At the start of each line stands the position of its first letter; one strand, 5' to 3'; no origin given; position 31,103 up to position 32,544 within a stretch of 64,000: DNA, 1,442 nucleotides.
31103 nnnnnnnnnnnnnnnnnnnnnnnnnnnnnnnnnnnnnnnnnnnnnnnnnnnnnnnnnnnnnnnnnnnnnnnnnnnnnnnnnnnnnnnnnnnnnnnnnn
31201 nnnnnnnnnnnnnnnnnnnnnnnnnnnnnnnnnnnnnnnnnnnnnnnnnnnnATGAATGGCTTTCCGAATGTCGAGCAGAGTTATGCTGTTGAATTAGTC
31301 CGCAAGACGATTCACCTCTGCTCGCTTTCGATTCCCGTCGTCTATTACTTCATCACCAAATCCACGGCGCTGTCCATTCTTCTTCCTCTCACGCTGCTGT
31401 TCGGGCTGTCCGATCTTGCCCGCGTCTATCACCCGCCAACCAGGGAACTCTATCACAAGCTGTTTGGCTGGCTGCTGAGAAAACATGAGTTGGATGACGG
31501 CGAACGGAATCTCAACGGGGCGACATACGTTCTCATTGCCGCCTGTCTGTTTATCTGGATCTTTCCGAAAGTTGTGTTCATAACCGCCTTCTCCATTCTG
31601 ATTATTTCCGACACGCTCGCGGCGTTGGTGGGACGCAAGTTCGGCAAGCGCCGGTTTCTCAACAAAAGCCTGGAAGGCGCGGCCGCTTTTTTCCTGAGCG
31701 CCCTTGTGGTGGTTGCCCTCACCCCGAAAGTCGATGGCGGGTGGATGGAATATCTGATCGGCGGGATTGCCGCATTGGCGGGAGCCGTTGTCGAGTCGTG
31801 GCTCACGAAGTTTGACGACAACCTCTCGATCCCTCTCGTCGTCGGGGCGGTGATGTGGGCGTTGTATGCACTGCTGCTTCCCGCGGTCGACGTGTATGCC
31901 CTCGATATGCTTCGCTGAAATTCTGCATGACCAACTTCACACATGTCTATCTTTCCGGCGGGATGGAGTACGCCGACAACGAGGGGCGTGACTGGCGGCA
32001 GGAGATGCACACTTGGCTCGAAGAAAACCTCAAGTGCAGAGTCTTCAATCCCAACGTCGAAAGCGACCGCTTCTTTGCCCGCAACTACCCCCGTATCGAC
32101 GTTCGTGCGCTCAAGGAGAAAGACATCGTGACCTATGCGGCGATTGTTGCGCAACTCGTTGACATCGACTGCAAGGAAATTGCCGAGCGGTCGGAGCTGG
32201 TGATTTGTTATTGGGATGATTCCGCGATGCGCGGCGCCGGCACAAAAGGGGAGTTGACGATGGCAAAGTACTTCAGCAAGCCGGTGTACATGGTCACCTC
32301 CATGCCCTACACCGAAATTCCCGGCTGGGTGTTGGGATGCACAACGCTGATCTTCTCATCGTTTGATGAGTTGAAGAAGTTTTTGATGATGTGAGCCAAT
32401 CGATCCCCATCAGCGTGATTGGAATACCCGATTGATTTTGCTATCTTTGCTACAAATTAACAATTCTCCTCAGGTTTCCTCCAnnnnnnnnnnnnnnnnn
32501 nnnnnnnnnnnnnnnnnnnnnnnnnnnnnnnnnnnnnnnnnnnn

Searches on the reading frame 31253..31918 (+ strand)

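Call 53: search_protein_families(library=pfam, proteins=[window:31253-31918:+], max_evalue=0.1)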
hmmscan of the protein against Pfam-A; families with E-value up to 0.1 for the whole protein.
window:31253-31918:+ (221 aa): 3 families
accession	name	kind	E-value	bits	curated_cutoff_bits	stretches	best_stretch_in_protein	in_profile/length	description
PF01148.25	CTP_transf_1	-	0.013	15.8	24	1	101-178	117-218/264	Cytidylyltransferase family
PF06738.18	ThrE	-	0.013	15.4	26.3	1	145-211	111-177/241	Putative threonine/serine exporter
PF16201.10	NopRA1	-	0.094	12.7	29.6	0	44-81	66-103/199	Nucleolar pre-ribosomal-associated protein 1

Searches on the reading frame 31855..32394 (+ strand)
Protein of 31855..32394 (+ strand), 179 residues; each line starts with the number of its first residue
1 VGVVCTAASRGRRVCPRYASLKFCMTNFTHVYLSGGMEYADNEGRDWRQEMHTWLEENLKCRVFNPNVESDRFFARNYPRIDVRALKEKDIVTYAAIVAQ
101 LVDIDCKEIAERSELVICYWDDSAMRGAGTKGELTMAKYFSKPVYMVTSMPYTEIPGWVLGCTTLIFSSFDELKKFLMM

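Call 6: search_protein_families(library=pfam, proteins=[window:31855-32394:+], max_evalue=0.01)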
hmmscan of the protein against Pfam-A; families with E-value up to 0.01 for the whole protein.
window:31855-32394:+ (179 aa): 1 family
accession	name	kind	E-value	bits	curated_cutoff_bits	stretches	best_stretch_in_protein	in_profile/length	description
PF15891.11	Nuc_deoxyri_tr2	-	0.00015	22.5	30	1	30-104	3-77/105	Nucleoside 2-deoxyribosyltransferase like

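Call 14: find_related_loci(query=window:31927-32394:+, collection=genome_contigs, flank=8000)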
Query window:31927-32394:+ (155 aa) in genome_contigs; peptide patterns used: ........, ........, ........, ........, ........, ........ (x = any residue, [..] = any of these).
76 stretches matched a pattern; 19 encode a relative of the query (tblastn E <= 1e-3); 19 distinct loci.
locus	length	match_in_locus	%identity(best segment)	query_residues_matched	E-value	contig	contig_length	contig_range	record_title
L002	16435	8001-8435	94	1-145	2e-94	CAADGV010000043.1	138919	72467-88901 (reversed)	uncultured Chlorobi bacterium isolate CHB1.fa.gz genome assembly, contig: k127_875194, whole genome shotgun sequence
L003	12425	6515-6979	70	1-155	4e-78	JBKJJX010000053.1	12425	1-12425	MAG: Bacteroidota bacterium isolate ant_bin.22 S1Ck117_5203093_flag_0_multi_10.0000_len_12425, whole genome shotgun sequ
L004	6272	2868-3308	69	7-153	8e-70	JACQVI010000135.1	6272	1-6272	MAG: Ignavibacteriae bacterium isolate NC_groundwater_1459_Ag_S-0.65um_45_22 S_p65_S5_coassembly_k141_2912511, whole gen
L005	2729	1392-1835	69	6-153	4e-70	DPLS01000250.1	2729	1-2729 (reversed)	MAG TPA_asm: Bacteroidetes bacterium isolate UBA11986 contig_313502, whole genome shotgun sequence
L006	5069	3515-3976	62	1-154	3e-68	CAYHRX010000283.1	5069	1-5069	MAG TPA_asm: uncultured Chitinophagales bacterium isolate ERP119705_co14_37 genome assembly, contig: NODE_31827_length_5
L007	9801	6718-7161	66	7-154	8e-68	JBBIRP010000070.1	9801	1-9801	MAG: Ignavibacteriales bacterium isolate PFF170222_bin_352 NODE_954_length_9801_cov_3.654525, whole genome shotgun seque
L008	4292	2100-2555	64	3-154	1e-67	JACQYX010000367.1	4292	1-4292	MAG: Ignavibacteriales bacterium isolate NC_groundwater_1552_Pr4_S-0.65um_41_6 SR1-18-Sp65_coassembly_scaffold_733573, w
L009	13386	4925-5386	61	1-154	2e-66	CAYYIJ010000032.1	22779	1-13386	MAG TPA_asm: uncultured Chlorobiaceae bacterium isolate SRP257756_co1_228 genome assembly, contig: NODE_1717_length_2277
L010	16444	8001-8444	66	7-154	2e-66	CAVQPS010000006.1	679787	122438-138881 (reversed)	MAG: uncultured Ignavibacteriales bacterium isolate MFD01476.bin.1.135 genome assembly, contig: contig_28575, whole geno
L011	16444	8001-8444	66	7-154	4e-66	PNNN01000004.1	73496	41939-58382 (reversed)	MAG: Chlorobiaceae bacterium isolate SW.3.66 SW_1000167_73496, whole genome shotgun sequence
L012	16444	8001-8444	66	7-154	3e-66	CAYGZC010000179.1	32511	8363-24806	MAG TPA_asm: uncultured Chlorobiaceae bacterium isolate ERP119294_co2_80 genome assembly, contig: k141_194030, whole gen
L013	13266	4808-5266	63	1-153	2e-66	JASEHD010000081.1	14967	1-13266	MAG: Bacteroidota bacterium isolate Yes70-14 NODE_81_length_14967_cov_5.099852, whole genome shotgun sequence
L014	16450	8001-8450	61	4-153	6e-65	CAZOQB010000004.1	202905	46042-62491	MAG TPA_asm: uncultured Ignavibacteriaceae bacterium isolate binchicken_co191_10 genome assembly, contig: NODE_63_length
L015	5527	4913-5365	62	4-154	3e-64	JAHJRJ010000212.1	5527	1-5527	MAG: Bacteroidetes bacterium isolate OS_PC_MetaG.mb.146 OS_PC_MetaG.mb.146_k141_350781, whole genome shotgun sequence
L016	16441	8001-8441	65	7-153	2e-64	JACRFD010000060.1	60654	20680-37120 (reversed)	MAG: Ignavibacteriales bacterium isolate NC_groundwater_1716_Pr3_B-0.1um_38_18 SR-2_scaffold_141_2416337, whole genome s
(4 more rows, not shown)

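Call 53: search_protein_families(library=pfam, proteins=[L002:8898-10223:+, L002:10476-11585:+], max_evalue=0.1)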
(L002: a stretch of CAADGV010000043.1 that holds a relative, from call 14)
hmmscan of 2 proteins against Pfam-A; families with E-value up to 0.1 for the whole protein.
L002:8898-10223:+ (441 aa): 0 families

L002:10476-11585:+ (369 aa): 1 family
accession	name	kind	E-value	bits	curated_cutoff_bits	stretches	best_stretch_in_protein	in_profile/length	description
PF03629.24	SASA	-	0.07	13.2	24.8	0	155-196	11-53/226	Carbohydrate esterase, sialic acid-specific acetylesterase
